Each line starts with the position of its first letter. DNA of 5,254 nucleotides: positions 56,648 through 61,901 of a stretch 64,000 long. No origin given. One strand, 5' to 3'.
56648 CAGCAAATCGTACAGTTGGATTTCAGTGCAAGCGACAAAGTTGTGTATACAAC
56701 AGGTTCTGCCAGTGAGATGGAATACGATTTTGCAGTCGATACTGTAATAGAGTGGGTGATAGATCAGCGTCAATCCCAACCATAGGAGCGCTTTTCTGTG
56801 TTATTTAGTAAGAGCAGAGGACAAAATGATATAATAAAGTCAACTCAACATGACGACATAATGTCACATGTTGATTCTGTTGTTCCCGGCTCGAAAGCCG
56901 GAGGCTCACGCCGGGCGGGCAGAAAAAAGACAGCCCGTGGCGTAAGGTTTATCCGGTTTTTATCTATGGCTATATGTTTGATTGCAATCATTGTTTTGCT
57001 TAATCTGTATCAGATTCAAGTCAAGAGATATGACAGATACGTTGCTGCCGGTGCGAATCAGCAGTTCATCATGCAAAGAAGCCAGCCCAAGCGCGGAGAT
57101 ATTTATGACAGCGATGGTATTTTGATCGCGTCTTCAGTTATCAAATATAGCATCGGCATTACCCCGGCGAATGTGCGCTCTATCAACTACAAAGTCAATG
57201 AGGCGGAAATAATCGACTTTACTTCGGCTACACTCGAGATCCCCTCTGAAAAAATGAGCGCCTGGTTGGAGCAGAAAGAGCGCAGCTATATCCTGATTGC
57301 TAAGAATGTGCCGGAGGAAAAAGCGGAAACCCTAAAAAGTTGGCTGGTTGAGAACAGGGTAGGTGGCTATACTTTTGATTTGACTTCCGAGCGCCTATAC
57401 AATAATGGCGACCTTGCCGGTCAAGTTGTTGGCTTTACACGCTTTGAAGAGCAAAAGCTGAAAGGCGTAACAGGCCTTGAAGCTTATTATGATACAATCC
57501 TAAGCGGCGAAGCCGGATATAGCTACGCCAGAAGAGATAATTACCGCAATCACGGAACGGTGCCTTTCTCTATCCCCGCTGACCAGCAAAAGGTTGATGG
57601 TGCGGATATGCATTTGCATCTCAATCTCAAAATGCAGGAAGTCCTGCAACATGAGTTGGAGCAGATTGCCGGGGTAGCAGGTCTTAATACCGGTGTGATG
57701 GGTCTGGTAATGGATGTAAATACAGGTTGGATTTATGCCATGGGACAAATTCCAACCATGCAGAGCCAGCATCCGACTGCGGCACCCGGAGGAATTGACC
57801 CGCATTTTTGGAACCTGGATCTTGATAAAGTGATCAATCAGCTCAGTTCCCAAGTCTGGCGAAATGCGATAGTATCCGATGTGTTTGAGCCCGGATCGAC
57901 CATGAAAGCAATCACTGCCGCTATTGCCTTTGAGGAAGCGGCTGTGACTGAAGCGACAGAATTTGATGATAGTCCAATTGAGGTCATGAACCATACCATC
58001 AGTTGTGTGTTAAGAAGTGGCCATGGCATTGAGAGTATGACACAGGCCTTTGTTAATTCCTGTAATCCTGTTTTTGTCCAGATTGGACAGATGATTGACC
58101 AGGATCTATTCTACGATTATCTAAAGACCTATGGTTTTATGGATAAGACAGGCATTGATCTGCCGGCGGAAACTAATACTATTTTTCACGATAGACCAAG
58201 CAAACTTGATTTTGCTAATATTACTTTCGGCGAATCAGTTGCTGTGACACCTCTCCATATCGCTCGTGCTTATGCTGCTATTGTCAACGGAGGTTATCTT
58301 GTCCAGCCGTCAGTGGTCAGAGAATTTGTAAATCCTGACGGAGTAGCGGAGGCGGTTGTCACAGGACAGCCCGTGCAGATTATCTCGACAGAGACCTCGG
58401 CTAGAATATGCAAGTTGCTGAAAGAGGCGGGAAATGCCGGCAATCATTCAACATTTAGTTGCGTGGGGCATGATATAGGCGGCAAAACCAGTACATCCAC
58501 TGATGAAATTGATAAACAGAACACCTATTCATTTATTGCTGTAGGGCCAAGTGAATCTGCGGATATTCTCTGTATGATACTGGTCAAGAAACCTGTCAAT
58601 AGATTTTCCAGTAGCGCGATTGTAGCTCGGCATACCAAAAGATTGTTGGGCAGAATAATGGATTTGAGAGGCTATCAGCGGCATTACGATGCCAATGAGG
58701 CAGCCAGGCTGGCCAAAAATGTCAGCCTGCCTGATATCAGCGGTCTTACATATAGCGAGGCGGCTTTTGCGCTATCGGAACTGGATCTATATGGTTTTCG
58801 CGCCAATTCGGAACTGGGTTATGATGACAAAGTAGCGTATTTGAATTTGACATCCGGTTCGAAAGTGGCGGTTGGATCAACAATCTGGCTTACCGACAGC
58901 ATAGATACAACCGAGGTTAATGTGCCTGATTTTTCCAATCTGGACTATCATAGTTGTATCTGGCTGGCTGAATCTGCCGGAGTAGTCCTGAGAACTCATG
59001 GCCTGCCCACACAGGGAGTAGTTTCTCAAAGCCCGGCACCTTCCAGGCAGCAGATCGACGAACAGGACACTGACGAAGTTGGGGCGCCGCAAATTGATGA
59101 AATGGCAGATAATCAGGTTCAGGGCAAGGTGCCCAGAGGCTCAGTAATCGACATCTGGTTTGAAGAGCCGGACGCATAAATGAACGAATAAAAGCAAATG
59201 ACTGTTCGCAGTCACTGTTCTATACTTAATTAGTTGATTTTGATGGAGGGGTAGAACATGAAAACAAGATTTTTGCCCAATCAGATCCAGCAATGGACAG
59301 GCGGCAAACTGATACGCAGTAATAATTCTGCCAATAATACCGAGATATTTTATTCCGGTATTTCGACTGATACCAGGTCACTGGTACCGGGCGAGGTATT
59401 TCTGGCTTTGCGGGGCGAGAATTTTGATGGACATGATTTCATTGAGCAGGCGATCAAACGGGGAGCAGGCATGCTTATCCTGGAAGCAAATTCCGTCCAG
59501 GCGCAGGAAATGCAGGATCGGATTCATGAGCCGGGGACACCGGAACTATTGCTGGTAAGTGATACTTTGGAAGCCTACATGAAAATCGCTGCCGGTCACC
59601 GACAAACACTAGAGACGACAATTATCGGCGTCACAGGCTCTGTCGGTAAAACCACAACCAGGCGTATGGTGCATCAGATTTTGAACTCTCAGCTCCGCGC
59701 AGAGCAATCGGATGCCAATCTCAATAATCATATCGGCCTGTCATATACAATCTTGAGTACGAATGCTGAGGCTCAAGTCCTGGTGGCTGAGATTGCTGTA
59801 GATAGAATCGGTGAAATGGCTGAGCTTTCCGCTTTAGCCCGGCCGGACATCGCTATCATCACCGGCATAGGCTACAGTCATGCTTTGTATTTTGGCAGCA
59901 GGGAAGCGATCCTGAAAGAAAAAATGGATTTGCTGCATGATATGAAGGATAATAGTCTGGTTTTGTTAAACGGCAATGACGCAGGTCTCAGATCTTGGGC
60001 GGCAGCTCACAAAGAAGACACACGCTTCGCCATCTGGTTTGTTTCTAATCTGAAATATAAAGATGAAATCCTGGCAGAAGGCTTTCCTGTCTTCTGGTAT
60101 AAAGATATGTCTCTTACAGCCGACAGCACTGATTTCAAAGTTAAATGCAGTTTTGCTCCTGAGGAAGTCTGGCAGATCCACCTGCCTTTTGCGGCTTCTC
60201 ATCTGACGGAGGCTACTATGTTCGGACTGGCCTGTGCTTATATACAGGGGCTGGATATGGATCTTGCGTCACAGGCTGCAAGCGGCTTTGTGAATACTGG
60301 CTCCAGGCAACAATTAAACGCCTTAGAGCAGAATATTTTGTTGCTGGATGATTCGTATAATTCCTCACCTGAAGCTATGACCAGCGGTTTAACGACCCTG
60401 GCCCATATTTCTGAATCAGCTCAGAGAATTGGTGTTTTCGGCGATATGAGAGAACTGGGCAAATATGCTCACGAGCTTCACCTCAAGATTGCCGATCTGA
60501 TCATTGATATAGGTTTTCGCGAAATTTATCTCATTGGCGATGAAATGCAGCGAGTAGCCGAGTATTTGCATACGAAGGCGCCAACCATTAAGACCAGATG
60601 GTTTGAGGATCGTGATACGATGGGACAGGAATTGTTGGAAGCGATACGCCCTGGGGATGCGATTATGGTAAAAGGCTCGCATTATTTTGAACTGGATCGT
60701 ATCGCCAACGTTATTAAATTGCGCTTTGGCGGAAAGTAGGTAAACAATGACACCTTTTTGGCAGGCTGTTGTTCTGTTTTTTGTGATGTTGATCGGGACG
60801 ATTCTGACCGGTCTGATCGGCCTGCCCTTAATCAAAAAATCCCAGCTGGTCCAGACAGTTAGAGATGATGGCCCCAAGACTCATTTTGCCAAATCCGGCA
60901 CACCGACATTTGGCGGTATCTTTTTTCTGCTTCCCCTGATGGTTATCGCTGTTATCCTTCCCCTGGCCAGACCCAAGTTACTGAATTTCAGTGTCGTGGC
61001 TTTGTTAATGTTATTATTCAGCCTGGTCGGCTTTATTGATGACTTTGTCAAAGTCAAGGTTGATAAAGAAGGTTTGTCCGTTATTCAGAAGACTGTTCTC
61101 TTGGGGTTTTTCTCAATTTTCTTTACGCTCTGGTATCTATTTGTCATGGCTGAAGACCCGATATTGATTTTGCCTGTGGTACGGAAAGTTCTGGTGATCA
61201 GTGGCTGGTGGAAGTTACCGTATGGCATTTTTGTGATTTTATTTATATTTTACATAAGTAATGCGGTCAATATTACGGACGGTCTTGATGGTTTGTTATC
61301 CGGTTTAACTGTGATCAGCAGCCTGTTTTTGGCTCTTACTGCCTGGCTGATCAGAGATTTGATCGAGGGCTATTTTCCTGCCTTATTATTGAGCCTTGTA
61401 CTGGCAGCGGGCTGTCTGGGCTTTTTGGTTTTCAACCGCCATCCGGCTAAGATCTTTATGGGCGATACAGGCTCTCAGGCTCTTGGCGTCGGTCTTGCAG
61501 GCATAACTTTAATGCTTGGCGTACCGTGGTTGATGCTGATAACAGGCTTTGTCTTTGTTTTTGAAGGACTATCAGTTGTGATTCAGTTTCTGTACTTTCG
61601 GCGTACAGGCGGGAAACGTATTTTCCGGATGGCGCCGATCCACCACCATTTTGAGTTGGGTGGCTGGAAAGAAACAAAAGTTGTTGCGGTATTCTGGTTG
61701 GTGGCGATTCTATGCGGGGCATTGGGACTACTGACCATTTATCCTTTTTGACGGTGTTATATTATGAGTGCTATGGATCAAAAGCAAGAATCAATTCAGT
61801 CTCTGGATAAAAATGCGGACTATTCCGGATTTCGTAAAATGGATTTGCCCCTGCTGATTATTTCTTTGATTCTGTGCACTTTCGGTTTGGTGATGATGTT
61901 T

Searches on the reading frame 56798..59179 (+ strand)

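Call 58: search_protein_families(library=pfam, max_evalue=0.00001, proteins=[window:56798-59179:+])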
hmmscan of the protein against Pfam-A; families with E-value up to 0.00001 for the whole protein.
window:56798-59179:+ (793 aa): 3 families
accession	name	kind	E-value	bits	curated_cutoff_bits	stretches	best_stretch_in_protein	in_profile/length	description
PF00905.27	Transpeptidase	-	1.9e-45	155.8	22.1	1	303-612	4-293/299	Penicillin binding protein transpeptidase domain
PF03717.20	PBP_dimer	-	4.8e-16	60.1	24.4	1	96-249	3-172/180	Penicillin-binding Protein dimerisation domain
PF03793.24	PASTA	-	1.5e-08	34.9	23.2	0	642-699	1-61/64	PASTA domain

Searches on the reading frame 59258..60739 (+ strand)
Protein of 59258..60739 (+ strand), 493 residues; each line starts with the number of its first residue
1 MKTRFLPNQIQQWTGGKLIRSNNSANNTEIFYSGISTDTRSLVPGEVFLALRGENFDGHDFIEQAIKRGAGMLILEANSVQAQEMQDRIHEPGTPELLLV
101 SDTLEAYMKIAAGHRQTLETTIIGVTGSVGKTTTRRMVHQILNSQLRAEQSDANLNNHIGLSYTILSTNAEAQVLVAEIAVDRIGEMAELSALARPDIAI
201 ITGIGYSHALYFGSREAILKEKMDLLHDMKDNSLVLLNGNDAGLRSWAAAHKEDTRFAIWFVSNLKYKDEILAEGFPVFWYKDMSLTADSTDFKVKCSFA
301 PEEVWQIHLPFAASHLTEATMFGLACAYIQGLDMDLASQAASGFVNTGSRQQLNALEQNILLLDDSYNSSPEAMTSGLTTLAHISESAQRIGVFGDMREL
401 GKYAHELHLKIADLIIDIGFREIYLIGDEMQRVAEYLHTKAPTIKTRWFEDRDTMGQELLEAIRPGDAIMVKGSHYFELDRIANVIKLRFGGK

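Call 58: search_protein_families(library=pfam, max_evalue=0.00001, proteins=[window:59258-60739:+])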
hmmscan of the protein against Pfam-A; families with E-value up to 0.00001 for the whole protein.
window:59258-60739:+ (493 aa): 3 families
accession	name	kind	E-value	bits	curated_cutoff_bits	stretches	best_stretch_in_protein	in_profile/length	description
PF08245.18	Mur_ligase_M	-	2.9e-27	96.4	24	1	125-326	1-199/200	Mur ligase middle domain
PF02875.26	Mur_ligase_C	-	2.7e-15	57.8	28.4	1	351-475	3-127/127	Mur ligase, glutamate ligase domain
PF01225.30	Mur_ligase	-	3.5e-09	37.4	21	1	32-88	2-66/95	Mur ligase family, catalytic domain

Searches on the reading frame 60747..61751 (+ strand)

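Call 58: search_protein_families(library=pfam, max_evalue=0.00001, proteins=[window:60747-61751:+])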
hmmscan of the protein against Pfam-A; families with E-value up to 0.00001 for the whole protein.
window:60747-61751:+ (334 aa): 1 family
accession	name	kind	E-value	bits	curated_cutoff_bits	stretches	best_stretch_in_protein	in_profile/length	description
PF00953.26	Glycos_transf_4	-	3.2e-31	108.9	27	1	83-257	3-159/160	Glycosyl transferase family 4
